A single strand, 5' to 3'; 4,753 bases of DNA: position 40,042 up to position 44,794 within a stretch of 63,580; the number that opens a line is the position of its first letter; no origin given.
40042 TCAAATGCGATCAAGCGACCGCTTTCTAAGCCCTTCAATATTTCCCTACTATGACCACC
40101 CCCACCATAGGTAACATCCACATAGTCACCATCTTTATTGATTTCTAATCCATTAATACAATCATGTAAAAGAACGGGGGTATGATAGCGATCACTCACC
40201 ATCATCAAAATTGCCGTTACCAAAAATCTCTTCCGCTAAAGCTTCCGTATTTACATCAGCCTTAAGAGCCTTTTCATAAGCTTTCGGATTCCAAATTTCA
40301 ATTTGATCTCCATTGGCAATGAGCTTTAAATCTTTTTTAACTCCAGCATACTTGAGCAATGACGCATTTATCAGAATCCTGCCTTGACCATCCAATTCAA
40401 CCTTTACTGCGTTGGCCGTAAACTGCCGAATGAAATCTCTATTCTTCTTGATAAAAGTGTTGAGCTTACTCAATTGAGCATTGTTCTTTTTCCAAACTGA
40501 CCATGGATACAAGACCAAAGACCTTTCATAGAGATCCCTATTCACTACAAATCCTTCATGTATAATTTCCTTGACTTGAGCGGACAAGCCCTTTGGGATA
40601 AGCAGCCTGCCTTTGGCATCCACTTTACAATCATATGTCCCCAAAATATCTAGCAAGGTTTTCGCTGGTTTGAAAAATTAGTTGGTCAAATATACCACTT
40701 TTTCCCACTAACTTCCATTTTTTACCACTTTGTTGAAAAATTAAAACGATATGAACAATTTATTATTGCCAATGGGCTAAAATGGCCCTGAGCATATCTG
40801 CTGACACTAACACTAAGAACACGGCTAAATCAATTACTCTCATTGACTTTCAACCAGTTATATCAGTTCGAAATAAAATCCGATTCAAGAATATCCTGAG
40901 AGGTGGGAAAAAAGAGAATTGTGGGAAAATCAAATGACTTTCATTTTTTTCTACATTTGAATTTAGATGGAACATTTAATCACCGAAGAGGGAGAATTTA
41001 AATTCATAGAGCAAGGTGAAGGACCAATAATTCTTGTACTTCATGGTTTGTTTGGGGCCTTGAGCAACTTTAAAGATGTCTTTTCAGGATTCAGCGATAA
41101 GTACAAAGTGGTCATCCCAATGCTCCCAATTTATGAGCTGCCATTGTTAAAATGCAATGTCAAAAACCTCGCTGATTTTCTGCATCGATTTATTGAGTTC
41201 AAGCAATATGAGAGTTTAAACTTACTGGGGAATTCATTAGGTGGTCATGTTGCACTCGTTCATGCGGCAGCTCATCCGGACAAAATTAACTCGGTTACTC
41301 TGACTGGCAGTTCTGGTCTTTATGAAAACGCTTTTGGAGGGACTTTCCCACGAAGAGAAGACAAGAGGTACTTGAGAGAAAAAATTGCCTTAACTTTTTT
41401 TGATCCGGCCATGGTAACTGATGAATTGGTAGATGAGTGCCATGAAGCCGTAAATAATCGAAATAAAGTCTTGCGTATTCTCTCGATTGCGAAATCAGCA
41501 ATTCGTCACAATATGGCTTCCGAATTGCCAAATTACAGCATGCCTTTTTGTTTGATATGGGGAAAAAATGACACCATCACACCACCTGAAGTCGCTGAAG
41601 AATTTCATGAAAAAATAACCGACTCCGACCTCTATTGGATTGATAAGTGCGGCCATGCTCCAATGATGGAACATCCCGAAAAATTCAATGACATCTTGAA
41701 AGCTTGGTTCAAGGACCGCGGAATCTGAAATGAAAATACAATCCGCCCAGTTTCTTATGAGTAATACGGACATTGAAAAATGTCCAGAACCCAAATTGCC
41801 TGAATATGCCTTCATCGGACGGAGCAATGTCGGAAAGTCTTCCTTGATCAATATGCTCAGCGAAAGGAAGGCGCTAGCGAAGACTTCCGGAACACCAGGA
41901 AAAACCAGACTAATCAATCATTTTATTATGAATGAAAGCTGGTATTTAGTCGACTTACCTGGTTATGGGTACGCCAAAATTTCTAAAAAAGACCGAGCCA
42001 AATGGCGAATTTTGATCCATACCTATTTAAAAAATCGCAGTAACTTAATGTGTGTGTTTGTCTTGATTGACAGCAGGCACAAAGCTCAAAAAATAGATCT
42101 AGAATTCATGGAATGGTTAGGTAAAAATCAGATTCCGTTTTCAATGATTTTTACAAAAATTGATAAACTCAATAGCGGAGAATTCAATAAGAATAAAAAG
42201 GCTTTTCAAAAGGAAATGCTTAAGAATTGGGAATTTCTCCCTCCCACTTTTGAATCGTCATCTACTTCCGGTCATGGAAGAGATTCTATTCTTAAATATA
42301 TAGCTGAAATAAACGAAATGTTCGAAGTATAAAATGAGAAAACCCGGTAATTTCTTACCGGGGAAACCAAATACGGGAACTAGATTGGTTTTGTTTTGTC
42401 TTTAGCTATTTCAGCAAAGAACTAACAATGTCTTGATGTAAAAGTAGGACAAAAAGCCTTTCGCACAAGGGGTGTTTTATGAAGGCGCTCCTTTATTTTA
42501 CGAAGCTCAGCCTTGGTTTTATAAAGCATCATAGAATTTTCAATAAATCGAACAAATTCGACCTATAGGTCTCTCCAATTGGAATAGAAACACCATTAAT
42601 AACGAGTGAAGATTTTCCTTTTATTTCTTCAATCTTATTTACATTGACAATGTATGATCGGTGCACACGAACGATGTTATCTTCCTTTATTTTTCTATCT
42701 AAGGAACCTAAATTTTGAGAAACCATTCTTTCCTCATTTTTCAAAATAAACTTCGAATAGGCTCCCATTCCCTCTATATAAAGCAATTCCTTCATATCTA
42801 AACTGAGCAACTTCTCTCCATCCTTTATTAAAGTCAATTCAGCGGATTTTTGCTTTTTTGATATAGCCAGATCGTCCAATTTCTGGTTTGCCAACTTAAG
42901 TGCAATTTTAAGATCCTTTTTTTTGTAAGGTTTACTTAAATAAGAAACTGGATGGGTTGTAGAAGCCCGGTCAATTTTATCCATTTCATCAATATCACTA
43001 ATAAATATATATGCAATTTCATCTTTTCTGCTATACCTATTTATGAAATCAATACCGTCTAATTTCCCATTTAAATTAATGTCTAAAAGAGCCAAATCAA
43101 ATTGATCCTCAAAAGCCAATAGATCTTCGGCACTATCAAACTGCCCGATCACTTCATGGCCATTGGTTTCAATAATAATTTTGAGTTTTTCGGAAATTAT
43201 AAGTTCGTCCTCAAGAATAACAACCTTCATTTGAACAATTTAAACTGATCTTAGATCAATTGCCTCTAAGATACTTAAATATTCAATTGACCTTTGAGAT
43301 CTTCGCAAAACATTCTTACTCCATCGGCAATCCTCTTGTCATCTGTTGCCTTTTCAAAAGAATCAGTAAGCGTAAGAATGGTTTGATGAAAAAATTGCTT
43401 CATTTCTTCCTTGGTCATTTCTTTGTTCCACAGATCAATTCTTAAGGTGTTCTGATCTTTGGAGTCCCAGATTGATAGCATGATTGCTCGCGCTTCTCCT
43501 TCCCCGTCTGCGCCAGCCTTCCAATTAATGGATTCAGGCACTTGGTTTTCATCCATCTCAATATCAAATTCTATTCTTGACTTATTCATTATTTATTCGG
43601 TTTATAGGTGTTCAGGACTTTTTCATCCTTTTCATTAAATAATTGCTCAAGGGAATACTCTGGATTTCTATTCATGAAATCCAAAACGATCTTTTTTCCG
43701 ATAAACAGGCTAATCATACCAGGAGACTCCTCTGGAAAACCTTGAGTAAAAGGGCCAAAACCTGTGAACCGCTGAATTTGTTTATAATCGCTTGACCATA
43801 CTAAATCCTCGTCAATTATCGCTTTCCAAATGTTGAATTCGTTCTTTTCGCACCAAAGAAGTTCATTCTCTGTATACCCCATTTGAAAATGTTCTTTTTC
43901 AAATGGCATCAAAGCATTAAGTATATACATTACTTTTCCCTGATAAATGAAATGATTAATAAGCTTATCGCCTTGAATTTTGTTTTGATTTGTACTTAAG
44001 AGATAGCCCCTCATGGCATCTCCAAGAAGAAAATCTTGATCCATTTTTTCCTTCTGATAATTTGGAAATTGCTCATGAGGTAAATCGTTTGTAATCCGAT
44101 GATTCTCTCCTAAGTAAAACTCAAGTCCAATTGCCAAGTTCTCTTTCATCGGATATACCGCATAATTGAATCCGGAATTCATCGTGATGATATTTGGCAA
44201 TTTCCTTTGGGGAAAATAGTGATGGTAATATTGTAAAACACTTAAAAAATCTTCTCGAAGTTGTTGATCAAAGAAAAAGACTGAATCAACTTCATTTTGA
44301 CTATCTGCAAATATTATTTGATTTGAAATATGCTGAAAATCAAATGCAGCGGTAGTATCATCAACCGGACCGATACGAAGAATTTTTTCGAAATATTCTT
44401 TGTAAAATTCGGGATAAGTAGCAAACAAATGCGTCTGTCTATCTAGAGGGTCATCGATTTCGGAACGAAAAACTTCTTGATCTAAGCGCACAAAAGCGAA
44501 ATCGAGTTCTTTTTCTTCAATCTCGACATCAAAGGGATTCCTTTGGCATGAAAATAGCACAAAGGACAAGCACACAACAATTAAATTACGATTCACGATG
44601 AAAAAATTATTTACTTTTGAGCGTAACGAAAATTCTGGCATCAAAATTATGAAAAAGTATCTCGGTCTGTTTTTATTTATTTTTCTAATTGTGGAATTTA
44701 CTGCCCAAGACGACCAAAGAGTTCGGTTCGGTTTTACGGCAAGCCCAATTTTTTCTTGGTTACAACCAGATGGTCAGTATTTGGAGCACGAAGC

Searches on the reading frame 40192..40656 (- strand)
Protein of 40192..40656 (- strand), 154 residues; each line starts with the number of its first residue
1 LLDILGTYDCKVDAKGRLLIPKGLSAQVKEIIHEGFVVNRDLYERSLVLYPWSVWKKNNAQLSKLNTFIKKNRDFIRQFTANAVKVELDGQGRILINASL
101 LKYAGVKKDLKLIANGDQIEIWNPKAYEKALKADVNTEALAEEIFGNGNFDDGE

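Call 71: search_protein_families(library=pfam, proteins=[window:40192-40656:-], max_evalue=0.00001)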
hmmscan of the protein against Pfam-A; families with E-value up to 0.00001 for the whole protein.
window:40192-40656:- (154 aa): 1 family
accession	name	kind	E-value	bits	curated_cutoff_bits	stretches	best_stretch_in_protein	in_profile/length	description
PF02381.23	MraZ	-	2.1e-21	76.1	23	2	81-135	3-59/72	MraZ protein, putative antitoxin-like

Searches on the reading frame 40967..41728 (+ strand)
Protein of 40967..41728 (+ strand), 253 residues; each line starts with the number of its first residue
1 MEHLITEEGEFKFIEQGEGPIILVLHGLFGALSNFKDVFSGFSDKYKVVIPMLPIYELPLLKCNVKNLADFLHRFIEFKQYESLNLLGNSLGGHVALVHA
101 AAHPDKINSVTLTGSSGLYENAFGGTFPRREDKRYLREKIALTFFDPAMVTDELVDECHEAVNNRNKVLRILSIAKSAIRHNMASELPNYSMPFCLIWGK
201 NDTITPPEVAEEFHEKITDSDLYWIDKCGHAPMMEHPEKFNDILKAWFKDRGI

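Call 71: search_protein_families(library=pfam, proteins=[window:40967-41728:+], max_evalue=0.00001)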
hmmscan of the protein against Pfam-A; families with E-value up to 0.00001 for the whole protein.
window:40967-41728:+ (253 aa): 3 families
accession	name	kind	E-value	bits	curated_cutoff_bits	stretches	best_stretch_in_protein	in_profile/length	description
PF00561.26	Abhydrolase_1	-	6.3e-19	69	25.8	2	20-115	1-102/245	alpha/beta hydrolase fold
PF12146.15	Hydrolase_4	-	1e-10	41.8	27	1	65-235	59-237/239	Serine aminopeptidase, S33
PF12697.13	Abhydrolase_6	-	3.3e-09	38.2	26.3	1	68-242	54-216/217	Alpha/beta hydrolase family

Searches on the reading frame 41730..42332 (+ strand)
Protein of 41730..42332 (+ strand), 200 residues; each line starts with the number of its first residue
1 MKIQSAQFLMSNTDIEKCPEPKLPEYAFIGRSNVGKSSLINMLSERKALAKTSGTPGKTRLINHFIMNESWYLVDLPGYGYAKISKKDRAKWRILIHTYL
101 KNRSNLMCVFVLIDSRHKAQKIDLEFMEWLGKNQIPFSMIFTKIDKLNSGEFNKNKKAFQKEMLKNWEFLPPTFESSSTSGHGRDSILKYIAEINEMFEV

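Call 71: search_protein_families(library=pfam, proteins=[window:41730-42332:+], max_evalue=0.00001)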
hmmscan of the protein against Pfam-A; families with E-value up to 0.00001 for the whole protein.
window:41730-42332:+ (200 aa): 4 families
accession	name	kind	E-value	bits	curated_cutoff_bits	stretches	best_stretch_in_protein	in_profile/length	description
PF01926.29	MMR_HSR1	-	2.4e-21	76.4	21.9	1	26-143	2-113/113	50S ribosome-binding GTPase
PF03193.22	RsgA_GTPase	-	3.2e-08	34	30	0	27-79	110-168/174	RsgA GTPase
PF02421.24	FeoB_N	-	3e-07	30.5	27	1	26-163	3-134/156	Ferrous iron transport protein B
PF00350.29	Dynamin_N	-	6.2e-06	26.8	27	0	27-54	2-29/168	Dynamin family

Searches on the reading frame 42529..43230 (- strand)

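Call 71: search_protein_families(library=pfam, proteins=[window:42529-43230:-], max_evalue=0.00001)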
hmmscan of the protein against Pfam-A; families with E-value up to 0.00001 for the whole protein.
window:42529-43230:- (233 aa): 2 families
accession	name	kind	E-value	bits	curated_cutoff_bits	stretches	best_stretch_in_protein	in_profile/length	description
PF04397.21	LytTR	-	9.9e-17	61.4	22.6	1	140-230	2-97/98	LytTr DNA-binding domain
PF00072.30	Response_reg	-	1.3e-12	48.3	30.2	1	3-111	1-110/111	Response regulator receiver domain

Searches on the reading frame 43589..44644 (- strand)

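Call 71: search_protein_families(library=pfam, proteins=[window:43589-44644:-], max_evalue=0.00001)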
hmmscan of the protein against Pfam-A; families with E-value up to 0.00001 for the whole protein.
window:43589-44644:- (351 aa): 1 family
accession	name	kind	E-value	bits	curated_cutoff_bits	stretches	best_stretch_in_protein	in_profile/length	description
PF25594.1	GldB_lipo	-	9.3e-71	239.4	27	1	37-348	3-308/309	Gliding motility protein GldB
